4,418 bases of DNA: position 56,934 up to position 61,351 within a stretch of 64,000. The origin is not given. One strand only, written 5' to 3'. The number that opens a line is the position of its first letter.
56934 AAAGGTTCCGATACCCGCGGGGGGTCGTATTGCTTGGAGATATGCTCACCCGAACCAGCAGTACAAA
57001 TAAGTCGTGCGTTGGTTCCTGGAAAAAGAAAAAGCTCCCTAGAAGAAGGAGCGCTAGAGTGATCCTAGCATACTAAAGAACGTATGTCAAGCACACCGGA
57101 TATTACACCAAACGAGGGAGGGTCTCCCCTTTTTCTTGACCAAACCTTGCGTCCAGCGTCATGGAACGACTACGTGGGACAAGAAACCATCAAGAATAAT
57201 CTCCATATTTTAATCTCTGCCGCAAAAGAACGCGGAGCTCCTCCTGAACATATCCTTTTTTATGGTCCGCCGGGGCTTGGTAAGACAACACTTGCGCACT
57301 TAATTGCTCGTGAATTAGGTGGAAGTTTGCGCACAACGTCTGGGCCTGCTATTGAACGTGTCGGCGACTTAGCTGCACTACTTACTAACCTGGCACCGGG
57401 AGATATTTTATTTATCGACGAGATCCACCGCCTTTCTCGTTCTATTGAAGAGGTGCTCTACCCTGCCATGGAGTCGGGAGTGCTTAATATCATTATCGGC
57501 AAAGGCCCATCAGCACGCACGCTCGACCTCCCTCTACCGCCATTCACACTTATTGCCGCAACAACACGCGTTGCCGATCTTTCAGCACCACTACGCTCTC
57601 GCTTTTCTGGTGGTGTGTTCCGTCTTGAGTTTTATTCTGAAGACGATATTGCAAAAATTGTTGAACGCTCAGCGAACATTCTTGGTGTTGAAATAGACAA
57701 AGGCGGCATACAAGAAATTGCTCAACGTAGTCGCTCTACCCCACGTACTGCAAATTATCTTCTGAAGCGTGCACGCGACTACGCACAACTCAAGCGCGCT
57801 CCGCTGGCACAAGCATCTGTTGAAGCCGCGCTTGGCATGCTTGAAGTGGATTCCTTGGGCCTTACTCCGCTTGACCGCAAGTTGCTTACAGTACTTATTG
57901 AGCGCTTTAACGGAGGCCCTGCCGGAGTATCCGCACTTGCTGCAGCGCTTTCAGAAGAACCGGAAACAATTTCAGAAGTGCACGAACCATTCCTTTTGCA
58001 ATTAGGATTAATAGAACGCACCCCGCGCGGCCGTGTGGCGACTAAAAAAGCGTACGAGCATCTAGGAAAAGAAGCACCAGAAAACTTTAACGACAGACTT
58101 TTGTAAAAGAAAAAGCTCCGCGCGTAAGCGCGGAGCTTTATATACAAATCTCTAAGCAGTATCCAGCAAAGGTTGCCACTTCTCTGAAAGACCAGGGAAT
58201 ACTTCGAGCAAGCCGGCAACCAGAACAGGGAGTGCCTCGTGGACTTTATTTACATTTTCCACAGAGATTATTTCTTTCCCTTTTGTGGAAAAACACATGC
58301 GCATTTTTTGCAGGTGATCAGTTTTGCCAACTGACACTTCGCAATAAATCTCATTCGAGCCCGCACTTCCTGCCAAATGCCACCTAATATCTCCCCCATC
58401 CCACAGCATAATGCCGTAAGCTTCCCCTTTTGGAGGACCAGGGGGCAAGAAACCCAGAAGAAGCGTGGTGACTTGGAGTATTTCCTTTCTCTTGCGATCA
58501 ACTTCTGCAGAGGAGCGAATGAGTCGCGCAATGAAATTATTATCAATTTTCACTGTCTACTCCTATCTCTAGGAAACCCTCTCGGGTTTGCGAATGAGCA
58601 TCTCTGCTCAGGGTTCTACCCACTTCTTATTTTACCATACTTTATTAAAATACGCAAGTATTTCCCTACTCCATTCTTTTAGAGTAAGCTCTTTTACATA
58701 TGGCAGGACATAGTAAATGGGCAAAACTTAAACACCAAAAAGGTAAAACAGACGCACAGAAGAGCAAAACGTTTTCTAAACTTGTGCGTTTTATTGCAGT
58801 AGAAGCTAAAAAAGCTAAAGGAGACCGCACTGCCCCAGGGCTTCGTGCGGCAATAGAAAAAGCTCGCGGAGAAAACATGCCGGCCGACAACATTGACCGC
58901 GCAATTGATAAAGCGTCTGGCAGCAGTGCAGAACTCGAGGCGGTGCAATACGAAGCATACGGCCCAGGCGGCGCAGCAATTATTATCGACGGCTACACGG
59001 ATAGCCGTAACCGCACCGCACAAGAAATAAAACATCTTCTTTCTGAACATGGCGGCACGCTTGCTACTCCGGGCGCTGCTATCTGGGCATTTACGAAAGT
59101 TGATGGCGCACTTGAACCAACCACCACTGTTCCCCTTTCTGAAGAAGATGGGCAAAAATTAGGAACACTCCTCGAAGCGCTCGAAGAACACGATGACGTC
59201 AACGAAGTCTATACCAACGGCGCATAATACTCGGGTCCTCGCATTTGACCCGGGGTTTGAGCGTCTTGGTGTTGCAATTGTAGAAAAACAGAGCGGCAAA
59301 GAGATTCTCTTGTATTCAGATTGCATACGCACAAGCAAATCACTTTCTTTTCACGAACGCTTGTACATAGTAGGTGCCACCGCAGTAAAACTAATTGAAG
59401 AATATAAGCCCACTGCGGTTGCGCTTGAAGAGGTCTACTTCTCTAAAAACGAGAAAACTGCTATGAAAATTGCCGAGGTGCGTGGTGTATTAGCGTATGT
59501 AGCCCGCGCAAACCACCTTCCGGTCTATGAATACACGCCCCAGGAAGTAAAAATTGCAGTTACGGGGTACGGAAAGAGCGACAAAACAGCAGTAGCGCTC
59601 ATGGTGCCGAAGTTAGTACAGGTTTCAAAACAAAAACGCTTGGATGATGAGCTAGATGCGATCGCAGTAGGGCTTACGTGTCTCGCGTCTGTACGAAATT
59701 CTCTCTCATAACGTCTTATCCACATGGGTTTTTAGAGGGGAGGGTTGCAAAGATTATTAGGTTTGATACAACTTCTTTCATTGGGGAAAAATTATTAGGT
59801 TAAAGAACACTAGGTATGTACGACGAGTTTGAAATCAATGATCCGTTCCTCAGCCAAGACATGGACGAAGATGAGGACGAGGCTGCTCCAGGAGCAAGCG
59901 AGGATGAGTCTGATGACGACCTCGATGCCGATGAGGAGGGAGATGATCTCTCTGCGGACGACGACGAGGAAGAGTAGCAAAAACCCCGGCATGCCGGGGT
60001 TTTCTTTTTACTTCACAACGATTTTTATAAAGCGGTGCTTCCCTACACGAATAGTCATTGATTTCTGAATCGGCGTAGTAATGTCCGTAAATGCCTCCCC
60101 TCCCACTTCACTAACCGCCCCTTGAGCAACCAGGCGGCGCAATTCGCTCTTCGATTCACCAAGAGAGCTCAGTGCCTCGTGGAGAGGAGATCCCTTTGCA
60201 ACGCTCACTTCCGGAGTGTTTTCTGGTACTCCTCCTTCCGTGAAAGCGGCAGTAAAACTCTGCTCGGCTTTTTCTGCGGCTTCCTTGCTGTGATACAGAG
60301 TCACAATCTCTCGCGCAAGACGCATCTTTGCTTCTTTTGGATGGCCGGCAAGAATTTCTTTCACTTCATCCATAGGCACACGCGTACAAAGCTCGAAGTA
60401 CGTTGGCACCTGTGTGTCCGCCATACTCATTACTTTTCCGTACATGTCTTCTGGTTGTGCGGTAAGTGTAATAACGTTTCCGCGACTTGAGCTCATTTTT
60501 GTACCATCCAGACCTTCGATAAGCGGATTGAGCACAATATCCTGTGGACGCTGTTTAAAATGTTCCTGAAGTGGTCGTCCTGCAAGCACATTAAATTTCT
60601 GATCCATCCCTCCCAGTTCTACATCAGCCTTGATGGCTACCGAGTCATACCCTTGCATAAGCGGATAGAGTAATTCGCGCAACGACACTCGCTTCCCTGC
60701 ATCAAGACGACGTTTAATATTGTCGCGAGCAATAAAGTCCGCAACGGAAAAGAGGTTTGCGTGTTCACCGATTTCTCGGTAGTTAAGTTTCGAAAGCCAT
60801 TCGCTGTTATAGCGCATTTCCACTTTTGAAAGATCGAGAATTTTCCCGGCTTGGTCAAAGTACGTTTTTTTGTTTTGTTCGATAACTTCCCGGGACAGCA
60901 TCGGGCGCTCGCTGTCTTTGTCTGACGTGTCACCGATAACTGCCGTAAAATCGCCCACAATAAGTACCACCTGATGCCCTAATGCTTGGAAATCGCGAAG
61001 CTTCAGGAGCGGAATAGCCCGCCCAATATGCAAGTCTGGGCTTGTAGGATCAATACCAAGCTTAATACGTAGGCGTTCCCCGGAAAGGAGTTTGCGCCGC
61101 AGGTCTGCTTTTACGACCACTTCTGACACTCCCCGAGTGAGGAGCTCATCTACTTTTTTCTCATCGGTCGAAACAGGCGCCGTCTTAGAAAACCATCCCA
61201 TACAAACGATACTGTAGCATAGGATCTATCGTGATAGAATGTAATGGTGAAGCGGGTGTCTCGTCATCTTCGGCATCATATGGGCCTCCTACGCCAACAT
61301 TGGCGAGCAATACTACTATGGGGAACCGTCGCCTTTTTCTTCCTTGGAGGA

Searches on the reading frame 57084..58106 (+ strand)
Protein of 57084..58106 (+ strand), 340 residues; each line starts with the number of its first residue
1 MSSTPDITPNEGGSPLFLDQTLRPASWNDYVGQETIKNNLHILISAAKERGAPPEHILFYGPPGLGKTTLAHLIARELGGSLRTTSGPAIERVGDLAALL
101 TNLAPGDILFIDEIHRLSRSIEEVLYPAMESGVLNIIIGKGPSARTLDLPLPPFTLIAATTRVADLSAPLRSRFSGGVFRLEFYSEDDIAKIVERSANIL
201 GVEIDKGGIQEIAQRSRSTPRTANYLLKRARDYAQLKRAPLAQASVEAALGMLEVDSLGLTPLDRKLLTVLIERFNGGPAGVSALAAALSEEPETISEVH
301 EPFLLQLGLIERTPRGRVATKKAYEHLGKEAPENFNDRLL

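Call 12: find_encoding_contigs(protein=window:57084-58106:+, flank=3000, max_places=10)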
Protein window:57084-58106:+ (340 aa): 4 contigs read that carry it; 1 place shown.
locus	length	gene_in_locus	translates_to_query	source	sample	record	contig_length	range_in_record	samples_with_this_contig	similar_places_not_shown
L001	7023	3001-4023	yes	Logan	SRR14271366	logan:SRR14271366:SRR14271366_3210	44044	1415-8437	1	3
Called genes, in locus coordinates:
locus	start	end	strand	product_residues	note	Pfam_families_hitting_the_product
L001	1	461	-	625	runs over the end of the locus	?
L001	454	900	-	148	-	PF02367:TsaE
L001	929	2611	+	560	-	PF05157:MshEN (weak), PF00437:T2SSE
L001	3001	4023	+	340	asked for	PF05496:RuvB_N, PF06068:TIP49 (faint), PF01078:Mg_chelatase (faint), PF00004:AAA, PF07728:AAA_5, PF17864:AAA_lid_4, PF05491:WHD_RuvB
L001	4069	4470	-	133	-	-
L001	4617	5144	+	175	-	PF20772:TACO1_YebC_N, PF01709:Transcrip_reg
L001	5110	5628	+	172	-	PF02075:RuvC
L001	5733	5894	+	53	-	-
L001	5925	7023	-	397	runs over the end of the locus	PF00579:tRNA-synt_1b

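Call 13: find_related_loci(query=window:57084-58103:+, collection=genome_contigs, flank=3000)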
Query window:57084-58103:+ (340 aa) in genome_contigs; peptide patterns used: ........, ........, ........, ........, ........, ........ (x = any residue, [..] = any of these).
600 stretches matched a pattern (row limit reached: there are more); 593 encode a relative of the query (tblastn E <= 1e-3); the best 80 are kept; 80 distinct loci.
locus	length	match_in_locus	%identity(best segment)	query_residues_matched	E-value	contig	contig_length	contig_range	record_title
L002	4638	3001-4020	79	1-340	2e-178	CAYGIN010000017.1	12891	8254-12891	MAG TPA_asm: uncultured Candidatus Saccharibacteria bacterium isolate ERP113451_co1_187 genome assembly, contig: NODE_57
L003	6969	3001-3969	71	8-330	2e-153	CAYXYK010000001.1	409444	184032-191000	MAG TPA_asm: uncultured Candidatus Saccharibacteria bacterium isolate SRP170004_co1_45 genome assembly, contig: NODE_16_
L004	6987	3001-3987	69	10-340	8e-151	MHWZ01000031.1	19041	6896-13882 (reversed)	MAG: Candidatus Zambryskibacteria bacterium RIFOXYD2_FULL_43_10 rifoxyd2_full_scaffold_409, whole genome shotgun sequenc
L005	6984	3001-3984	67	1-328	3e-150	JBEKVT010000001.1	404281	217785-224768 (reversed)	MAG: Minisyncoccia bacterium isolate SPRUCE 610 SPRUCE_610_1, whole genome shotgun sequence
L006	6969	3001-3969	70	18-340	3e-149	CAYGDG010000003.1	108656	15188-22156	MAG TPA_asm: uncultured Candidatus Saccharibacteria bacterium isolate ERP113451_co1_245 genome assembly, contig: NODE_84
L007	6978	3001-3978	67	1-330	4e-149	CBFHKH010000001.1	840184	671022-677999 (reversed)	MAG: Minisyncoccia bacterium isolate AGTU_16_bin_21_orig genome assembly, contig: AGTU_16_bin_21_orig_AGTU_16_c_00000000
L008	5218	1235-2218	69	5-334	4e-149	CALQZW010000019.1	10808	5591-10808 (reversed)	MAG: Candidatus Nomurabacteria bacterium isolate MiH-14oct19-129 genome assembly, contig: MiH-14oct19-C12970, whole geno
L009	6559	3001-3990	67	6-335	5e-148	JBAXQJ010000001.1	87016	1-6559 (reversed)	MAG: bacterium isolate ELA554 MAG554_1, whole genome shotgun sequence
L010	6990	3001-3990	66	11-340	2e-147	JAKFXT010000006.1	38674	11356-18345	MAG: Patescibacteria group bacterium isolate ND4_Bin_14 ND4_0000041, whole genome shotgun sequence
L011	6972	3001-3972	67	17-340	3e-147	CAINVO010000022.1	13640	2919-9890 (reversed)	uncultured bacterium isolate C24_bin-2235 genome assembly, contig: bin-2235:22/45, whole genome shotgun sequence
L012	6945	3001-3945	68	18-332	7e-147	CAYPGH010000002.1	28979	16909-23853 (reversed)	MAG TPA_asm: uncultured Candidatus Saccharibacteria bacterium isolate SRP050083_co2_53 genome assembly, contig: NODE_100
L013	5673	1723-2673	69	17-333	3e-146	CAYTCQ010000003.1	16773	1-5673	MAG TPA_asm: uncultured Candidatus Saccharibacteria bacterium isolate SRP135725_co1_32 genome assembly, contig: NODE_447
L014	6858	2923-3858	69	17-328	7e-146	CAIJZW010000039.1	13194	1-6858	uncultured bacterium isolate AlinenLipids_bin-4189 genome assembly, contig: bin-4189:39/84, whole genome shotgun sequenc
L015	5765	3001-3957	66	6-327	4e-143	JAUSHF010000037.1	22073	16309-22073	MAG: bacterium isolate E14_metabat.bin.175 E14_k141_1316841, whole genome shotgun sequence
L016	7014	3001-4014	64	1-340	8e-142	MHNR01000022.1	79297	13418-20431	MAG: Candidatus Ryanbacteria bacterium RIFCSPHIGHO2_02_FULL_48_12 rifcsphigho2_02_scaffold_5051, whole genome shotgun se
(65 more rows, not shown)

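Call 50: search_protein_families(library=pfam, proteins=[window:57084-58106:+], max_evalue=0.001)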
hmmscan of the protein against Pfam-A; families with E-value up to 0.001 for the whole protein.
window:57084-58106:+ (340 aa): 10 families
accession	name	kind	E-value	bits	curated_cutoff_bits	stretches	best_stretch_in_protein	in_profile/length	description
PF05496.18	RuvB_N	-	4.1e-69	231.8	27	1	22-175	1-154/159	Holliday junction DNA helicase RuvB P-loop domain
PF05491.19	RuvB_C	-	9.3e-25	86.8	24.7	1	258-327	2-71/72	RuvB C-terminal winged helix domain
PF17864.7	AAA_lid_4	-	5.7e-23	80.9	27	1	184-256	1-74/74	RuvB AAA lid domain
PF00004.35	AAA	-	1.1e-19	71.7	21.2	1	57-175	1-124/131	ATPase family associated with various cellular activities (AAA)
PF07728.20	AAA_5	-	2.8e-11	44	22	1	56-174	1-139/139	AAA domain (dynein-related subfamily)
PF01078.27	Mg_chelatase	-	1.1e-05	25.4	20.3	0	29-75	4-43/207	Magnesium chelatase, subunit ChlI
PF06068.19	TIP49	-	1.1e-05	25.3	23.8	1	19-82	14-78/347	TIP49 P-loop domain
PF13191.12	AAA_16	-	4.1e-05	24.6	32.6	0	31-88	3-59/167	AAA ATPase domain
PF13401.12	AAA_22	-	0.00059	20.6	27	0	56-78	7-29/130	AAA domain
PF07724.20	AAA_2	-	0.00066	20.2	27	0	105-135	75-105/166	AAA domain (Cdc48 subfamily)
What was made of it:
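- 57084..58106 (+): ruvB, divergent neighbour. Included because its start codon and probable leaderless promoter interlock with the RNA's promoter. Pfam RuvB_N, AAA_lid_4 and RuvB_C domains (call 50).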

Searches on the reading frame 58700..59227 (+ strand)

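Call 50: search_protein_families(library=pfam, proteins=[window:58700-59227:+], max_evalue=0.001)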
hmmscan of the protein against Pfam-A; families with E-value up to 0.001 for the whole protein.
window:58700-59227:+ (175 aa): 2 families
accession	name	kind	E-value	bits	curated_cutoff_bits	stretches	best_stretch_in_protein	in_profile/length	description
PF01709.26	Transcrip_reg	-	9.5e-27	94.1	27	2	80-133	2-55/160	TACO1/YebC second and third domain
PF20772.2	TACO1_YebC_N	-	4.8e-23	81.8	36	1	5-74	1-72/73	TACO1/YebC protein N-terminal domain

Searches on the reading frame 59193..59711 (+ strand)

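Call 50: search_protein_families(library=pfam, proteins=[window:59193-59711:+], max_evalue=0.001)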
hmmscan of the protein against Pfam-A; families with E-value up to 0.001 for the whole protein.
window:59193-59711:+ (172 aa): 1 family
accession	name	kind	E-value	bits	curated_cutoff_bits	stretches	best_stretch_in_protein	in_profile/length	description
PF02075.23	RuvC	-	1.5e-36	125.9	22.2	1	15-162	1-147/148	Crossover junction endodeoxyribonuclease RuvC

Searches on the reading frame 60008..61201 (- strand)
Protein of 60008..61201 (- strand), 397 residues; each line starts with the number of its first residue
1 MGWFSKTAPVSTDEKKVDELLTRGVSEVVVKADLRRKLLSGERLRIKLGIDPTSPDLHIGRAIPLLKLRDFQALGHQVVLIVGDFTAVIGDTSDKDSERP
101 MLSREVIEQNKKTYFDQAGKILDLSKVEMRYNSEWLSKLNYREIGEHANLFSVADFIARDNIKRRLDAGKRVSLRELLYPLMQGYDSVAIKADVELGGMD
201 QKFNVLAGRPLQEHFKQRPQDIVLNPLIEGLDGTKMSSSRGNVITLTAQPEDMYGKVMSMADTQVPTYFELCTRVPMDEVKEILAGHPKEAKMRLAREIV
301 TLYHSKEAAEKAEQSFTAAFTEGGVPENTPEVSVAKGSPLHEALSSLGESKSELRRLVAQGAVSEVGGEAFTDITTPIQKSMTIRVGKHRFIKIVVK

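Call 50: search_protein_families(library=pfam, proteins=[window:60008-61201:-], max_evalue=0.001)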
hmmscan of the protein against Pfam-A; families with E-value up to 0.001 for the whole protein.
window:60008-61201:- (397 aa): 1 family
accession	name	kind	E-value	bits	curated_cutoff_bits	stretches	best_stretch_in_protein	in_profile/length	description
PF00579.31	tRNA-synt_1b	-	7.6e-71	239.3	21.1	1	41-320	3-291/292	tRNA synthetases class I (W and Y)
